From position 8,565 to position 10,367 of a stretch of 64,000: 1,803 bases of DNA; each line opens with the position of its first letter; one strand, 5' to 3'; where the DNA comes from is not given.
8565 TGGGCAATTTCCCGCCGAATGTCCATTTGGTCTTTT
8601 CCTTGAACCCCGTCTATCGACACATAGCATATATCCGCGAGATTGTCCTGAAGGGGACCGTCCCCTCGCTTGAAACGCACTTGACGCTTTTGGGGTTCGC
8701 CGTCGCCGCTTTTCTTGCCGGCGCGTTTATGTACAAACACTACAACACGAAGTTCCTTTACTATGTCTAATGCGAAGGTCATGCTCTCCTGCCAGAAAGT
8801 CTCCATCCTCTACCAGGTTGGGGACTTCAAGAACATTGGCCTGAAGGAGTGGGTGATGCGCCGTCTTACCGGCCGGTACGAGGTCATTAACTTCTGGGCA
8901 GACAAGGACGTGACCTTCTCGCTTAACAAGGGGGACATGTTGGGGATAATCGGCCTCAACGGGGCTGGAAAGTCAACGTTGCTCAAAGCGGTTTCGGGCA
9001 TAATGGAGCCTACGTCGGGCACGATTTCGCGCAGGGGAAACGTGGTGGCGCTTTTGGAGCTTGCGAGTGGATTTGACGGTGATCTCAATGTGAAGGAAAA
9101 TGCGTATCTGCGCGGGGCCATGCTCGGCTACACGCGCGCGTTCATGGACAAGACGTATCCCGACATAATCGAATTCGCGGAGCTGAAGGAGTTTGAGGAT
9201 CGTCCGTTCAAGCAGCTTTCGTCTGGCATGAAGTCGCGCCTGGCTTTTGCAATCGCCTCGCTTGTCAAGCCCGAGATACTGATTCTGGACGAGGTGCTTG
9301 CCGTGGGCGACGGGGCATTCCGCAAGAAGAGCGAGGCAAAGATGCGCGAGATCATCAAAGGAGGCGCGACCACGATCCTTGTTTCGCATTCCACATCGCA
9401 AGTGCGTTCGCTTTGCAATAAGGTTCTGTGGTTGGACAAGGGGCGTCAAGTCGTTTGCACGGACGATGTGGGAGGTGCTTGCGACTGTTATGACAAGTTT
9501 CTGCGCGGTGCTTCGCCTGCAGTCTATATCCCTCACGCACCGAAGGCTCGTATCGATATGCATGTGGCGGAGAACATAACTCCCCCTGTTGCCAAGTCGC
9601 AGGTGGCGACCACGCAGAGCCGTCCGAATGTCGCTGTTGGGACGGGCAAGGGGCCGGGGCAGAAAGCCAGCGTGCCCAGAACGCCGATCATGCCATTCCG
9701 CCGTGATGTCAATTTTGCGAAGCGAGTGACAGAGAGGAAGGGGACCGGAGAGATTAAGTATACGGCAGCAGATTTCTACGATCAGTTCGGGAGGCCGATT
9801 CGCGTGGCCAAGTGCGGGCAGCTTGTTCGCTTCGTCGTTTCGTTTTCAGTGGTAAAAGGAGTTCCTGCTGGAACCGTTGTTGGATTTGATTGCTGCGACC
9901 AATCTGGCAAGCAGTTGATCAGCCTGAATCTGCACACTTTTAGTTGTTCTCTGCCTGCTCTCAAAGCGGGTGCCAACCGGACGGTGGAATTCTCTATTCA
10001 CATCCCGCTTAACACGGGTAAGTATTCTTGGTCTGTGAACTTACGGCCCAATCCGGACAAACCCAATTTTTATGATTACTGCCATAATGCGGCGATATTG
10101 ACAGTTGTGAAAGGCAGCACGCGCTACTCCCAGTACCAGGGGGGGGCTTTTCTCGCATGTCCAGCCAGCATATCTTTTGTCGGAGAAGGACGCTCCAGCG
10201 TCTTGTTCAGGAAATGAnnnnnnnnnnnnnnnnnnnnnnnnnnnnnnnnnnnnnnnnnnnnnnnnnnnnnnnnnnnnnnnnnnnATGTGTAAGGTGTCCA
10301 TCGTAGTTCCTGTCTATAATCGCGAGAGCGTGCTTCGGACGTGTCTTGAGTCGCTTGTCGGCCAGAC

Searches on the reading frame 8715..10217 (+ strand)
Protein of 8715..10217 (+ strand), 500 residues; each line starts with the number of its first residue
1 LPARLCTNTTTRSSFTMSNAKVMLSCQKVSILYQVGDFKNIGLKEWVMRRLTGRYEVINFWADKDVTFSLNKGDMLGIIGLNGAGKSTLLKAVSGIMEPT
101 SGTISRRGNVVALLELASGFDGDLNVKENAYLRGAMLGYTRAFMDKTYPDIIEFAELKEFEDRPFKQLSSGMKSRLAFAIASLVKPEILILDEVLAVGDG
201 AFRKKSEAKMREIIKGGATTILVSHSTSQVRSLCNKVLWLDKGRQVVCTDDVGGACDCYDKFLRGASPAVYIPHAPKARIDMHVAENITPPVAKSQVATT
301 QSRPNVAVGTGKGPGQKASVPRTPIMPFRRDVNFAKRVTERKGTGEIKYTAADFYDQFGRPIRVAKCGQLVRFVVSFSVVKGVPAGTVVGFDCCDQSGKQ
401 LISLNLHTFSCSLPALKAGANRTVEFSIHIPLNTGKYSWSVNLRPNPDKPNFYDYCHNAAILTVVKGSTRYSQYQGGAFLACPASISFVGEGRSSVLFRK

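Call 7: search_protein_families(library=pfam, proteins=[window:8715-10217:+], max_evalue=0.01)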
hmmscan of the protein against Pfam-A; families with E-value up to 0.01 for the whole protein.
window:8715-10217:+ (500 aa): 7 families
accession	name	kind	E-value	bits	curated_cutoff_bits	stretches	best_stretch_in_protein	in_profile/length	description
PF00005.33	ABC_tran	-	2.7e-24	86.7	25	1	64-194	2-135/137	ABC transporter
PF14524.12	Wzt_C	-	1.7e-18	67.4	30.4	1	339-468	2-133/143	Wzt C-terminal domain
PF13304.12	AAA_21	-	2e-05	25.3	27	1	77-96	3-22/304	AAA domain, putative AbiEii toxin, Type IV TA system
PF13555.12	AAA_29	-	2e-05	24.7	27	1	56-101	5-50/61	P-loop containing region of AAA domain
PF13476.12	AAA_23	-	0.0023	19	27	1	64-94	11-40/201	AAA domain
PF02463.25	SMC_N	-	0.0041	17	40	0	67-97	19-48/220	RecF/RecN/SMC N terminal domain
PF25683.1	URGCP_GTPase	-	0.0052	16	55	1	75-126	191-242/396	URGCP-like GTPase domain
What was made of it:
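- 8763..10217 (+): Wzt, the ATPase with a C-terminal carbohydrate-binding module. PF00005 plus PF14524 Wzt_C at 67.4 bits (cut-off 30.4), aa 339-468 of the 500-aa ORF (call 7).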

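Call 75: search_protein_families(library=ncbifam, proteins=[window:8763-10217:+], max_evalue=0.001)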
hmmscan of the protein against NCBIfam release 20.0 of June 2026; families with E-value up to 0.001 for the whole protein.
window:8763-10217:+ (484 aa): 183 families (the best 25 are shown)
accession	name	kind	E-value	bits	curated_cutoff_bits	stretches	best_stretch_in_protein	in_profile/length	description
NF010065.0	PRK13545.1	equivalog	6.1e-55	186.9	538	1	23-248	20-239/549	teichoic acids export protein ATP-binding subunit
NF050108.1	galactan_ABC_ATP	equivalog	2.7e-47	161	400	1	19-228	12-226/244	galactan export ABC transporter ATP-binding subunit Wzt/RfbE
NF010066.0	PRK13546.1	equivalog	4.1e-47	160.8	320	1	39-247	32-238/264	teichoic acids export ABC transporter ATP-binding subunit TagH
TIGR01188.1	drrA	subfamily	1.7e-28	99.8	312.45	1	43-232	5-204/302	daunorubicin resistance ABC transporter, ATP-binding protein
NF010060.0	PRK13537.1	equivalog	1e-24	87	521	1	48-231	32-226/314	nodulation factor ABC transporter ATP-binding protein NodI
TIGR04521.1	ECF_ATPase_2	equivalog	2.1e-23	82.8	330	2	130-231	122-225/279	energy-coupling factor transporter ATPase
TIGR01288.1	nodI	equivalog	9.4e-23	80.7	424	1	48-231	21-215/303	nodulation factor ABC transporter ATP-binding protein NodI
TIGR03740.1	galliderm_ABC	subfamily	1.6e-22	80.3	309.75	1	48-227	17-200/223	lantibiotic protection ABC transporter ATP-binding subunit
NF010059.0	PRK13536.1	equivalog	2.6e-22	79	549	1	49-231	61-254/342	nodulation factor ABC transporter ATP-binding protein NodI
TIGR00968.1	3a0106s01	subfamily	5e-22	78.6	342.75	1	43-230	12-212/237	sulfate ABC transporter ATP-binding protein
TIGR01189.1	ccmA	equivalog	1.4e-21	77.1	131.6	1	49-215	18-191/198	heme ABC exporter ATP-binding protein CcmA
TIGR01166.1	cbiO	subfamily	1.4e-21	76.8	211.8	2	48-95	9-56/190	cobalt ABC transporter, ATP-binding protein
NF040873.1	AztA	equivalog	2.4e-21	76.2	220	1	48-219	9-187/191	zinc ABC transporter ATP-binding protein AztA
TIGR04520.1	ECF_ATPase_1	equivalog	4.8e-21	75.4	315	2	128-230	113-215/269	energy-coupling factor transporter ATPase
NF033858.1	ABC2_perm_RbbA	equivalog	2.5e-20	72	1050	1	35-232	272-478/909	ribosome-associated ATPase/putative transporter RbbA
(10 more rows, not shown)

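Call 78: search_solved_structures(query=window:8763-10217:+, max_evalue=0.001)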
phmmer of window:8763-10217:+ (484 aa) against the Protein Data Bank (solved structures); distinct sequences matched with E-value up to 0.001: 478 (the best 60 are shown).
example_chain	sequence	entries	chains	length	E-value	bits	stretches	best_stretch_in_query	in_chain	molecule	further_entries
6jbh_A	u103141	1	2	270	7.1e-50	173.3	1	37-248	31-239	TarH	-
8dku_A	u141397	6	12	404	3.7e-48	167.6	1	43-229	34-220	ABC transporter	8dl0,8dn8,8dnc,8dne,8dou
6amx_A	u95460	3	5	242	7.3e-48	166.7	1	43-229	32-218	ABC transporter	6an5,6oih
7k2t_A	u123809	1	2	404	9.7e-48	166.3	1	43-229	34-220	ABC transporter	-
6m96_A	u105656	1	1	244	1.9e-47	165.3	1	43-229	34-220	ABC transporter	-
7dd0_A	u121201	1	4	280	2.7e-42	148.3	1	43-228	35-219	Teichoic acids export ATP-binding protein TagH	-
9qhw_C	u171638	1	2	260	1.8e-41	145.6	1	38-228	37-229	ABC transporter ATP-binding protein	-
9qfx_C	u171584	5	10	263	1.9e-41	145.5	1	38-228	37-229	ABC transporter ATP-binding protein | Probable o-antigen/lipopolysaccharide transport ATP-binding protein ABC transporter RfbE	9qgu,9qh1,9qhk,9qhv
9qhx_C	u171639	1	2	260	4.6e-41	144.3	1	38-228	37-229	ABC transporter ATP-binding protein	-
9qhj_C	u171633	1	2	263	4.8e-41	144.2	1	38-228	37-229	Probable o-antigen/lipopolysaccharide transport ATP-binding protein ABC transporter RfbE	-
9cfl_B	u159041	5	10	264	4.6e-40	141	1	33-229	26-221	Teichoic acids export ATP-binding protein TagH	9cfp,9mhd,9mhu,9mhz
8tsi_A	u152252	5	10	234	1.4e-29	106.4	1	49-250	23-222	ABC transporter ATP-binding protein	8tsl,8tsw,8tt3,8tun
8tsh_A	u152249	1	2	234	3.7e-29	105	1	49-250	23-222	ABC transporter ATP-binding protein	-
8s7v_K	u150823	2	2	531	5.5e-24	88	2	93-230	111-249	Glycine betaine/carnitine/choline transport ATP-binding protein OpuCA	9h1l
4yer_A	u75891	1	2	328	3.1e-21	78.9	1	43-230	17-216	ABC transporter ATP-binding protein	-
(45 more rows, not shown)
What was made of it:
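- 8763..10217 (+): The nucleotide-binding domain matches Aquifex Wzt structures 8dku/7k2t at about 1e-48 (call 78).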
